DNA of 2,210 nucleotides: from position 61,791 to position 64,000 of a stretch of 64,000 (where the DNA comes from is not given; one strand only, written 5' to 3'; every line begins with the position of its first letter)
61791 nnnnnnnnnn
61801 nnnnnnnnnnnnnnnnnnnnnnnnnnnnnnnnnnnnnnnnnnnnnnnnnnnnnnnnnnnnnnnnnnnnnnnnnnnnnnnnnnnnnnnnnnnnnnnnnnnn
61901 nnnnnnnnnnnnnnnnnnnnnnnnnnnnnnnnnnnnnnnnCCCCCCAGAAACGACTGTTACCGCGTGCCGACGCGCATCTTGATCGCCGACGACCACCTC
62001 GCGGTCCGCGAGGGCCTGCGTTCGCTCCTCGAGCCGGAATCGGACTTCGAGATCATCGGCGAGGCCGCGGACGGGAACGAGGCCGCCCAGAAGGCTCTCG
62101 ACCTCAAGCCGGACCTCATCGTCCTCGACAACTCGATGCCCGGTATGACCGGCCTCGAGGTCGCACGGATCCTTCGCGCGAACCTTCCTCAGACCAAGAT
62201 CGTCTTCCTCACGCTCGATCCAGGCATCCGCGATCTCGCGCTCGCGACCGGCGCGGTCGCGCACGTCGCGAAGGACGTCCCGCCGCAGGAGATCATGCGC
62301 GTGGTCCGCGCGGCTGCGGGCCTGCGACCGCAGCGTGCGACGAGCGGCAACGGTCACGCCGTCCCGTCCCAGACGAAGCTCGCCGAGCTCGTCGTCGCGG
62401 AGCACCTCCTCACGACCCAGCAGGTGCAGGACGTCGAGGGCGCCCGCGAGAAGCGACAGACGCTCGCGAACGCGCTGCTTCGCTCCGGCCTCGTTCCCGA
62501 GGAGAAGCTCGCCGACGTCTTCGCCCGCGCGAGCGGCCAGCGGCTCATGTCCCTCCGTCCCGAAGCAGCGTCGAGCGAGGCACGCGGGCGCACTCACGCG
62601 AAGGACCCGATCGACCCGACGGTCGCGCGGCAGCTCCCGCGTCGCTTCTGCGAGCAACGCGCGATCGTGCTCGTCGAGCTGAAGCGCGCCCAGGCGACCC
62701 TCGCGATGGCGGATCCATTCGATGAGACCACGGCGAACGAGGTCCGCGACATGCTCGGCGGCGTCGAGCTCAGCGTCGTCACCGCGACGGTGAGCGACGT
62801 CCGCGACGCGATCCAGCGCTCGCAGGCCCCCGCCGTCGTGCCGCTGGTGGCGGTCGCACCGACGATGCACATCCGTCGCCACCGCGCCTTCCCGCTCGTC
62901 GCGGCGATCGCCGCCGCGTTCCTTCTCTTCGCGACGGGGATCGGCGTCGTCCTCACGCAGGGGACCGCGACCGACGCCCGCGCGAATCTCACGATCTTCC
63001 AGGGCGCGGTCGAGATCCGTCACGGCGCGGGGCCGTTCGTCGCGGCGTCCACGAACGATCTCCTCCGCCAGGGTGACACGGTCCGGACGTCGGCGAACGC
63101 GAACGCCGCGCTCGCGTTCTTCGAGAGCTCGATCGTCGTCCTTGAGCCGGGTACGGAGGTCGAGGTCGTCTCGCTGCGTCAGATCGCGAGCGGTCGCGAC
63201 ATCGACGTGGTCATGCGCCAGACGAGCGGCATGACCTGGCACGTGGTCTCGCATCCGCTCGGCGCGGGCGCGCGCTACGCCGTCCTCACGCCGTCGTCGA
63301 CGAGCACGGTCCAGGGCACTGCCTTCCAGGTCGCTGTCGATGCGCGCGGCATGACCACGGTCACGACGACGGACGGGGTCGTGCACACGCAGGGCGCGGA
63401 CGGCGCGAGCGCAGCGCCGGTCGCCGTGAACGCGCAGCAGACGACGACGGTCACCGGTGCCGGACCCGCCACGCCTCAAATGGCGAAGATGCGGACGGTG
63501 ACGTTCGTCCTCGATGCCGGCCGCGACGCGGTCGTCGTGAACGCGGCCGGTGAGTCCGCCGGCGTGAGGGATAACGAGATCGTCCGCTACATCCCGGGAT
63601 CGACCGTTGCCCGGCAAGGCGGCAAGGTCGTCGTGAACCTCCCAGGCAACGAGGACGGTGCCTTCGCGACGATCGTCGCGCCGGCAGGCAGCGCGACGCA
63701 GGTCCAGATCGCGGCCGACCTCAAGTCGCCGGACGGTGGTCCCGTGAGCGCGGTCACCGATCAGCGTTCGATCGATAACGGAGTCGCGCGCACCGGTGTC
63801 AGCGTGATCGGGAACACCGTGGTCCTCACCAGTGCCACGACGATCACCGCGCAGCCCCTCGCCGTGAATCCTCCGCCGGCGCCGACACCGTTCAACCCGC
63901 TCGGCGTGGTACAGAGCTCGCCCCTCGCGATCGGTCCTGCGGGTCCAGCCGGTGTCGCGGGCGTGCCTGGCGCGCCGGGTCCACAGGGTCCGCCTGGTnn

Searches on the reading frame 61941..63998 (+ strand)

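Call 17: search_protein_families(library=ncbifam, proteins=[window:61941-63998:+], max_evalue=1)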
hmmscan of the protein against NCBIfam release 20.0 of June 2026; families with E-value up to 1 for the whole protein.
window:61941-63998:+ (686 aa): 87 families (the best 25 are shown)
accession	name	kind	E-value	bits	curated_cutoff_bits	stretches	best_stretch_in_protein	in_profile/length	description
NF007935.0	PRK10651.1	equivalog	4.9e-23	81.4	250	1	10-126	6-124/216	two-component system response regulator NarL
NF011896.0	PRK15369.1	equivalog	1.3e-19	70.7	242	1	11-126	4-121/211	two component system response regulator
NF007708.0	PRK10403.1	equivalog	2e-19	69.9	343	1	9-126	5-124/215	nitrate/nitrite response regulator protein NarP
NF052445.1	RespRegMctR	equivalog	5.9e-19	68.3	300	1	11-126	2-119/205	two-component system response regulator MctR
NF047785.1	respo_reg_MadR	equivalog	4.3e-17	62.2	300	1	12-126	2-121/209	MadR family response regulator transcription factor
NF007018.1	PRK09483.1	equivalog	4.8e-17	62.3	280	1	13-125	4-118/217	UvrY/SirA/GacA family response regulator transcription factor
NF001965.0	PRK00742.1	subfamily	6.9e-15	55.1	293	1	11-113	4-109/357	chemotaxis-specific protein-glutamate methyltransferase CheB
NF008677.0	PRK11697.1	equivalog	2.4e-14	53.3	246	1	12-92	3-82/238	two-component system response regulator BtsR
NF009206.0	PRK12555.1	subfamily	3.5e-13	49.2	342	1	12-111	2-104/340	chemotaxis-specific protein-glutamate methyltransferase CheB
NF040689.1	MtrAB_MtrA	equivalog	5.5e-12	45.5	300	1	13-134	1-119/219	MtrAB system response regulator MtrA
TIGR02154.1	PhoB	equivalog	4.4e-11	42.5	296.2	1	11-125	3-119/226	phosphate regulon transcriptional regulator PhoB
NF041367.1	CheY_Halo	equivalog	6e-11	42.7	200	1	13-111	1-99/114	chemotaxis protein CheY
NF040534.1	resp_reg_YycF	equivalog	5.2e-10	39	340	1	12-153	2-141/231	response regulator YycF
NF007685.0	PRK10360.1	equivalog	5.4e-10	39.4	258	1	13-126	4-116/196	response regulator transcription factor UhpA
NF007005.1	PRK09468.1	equivalog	1.5e-09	37.6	331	1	11-133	4-124/237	osmolarity response regulator transcription factor OmpR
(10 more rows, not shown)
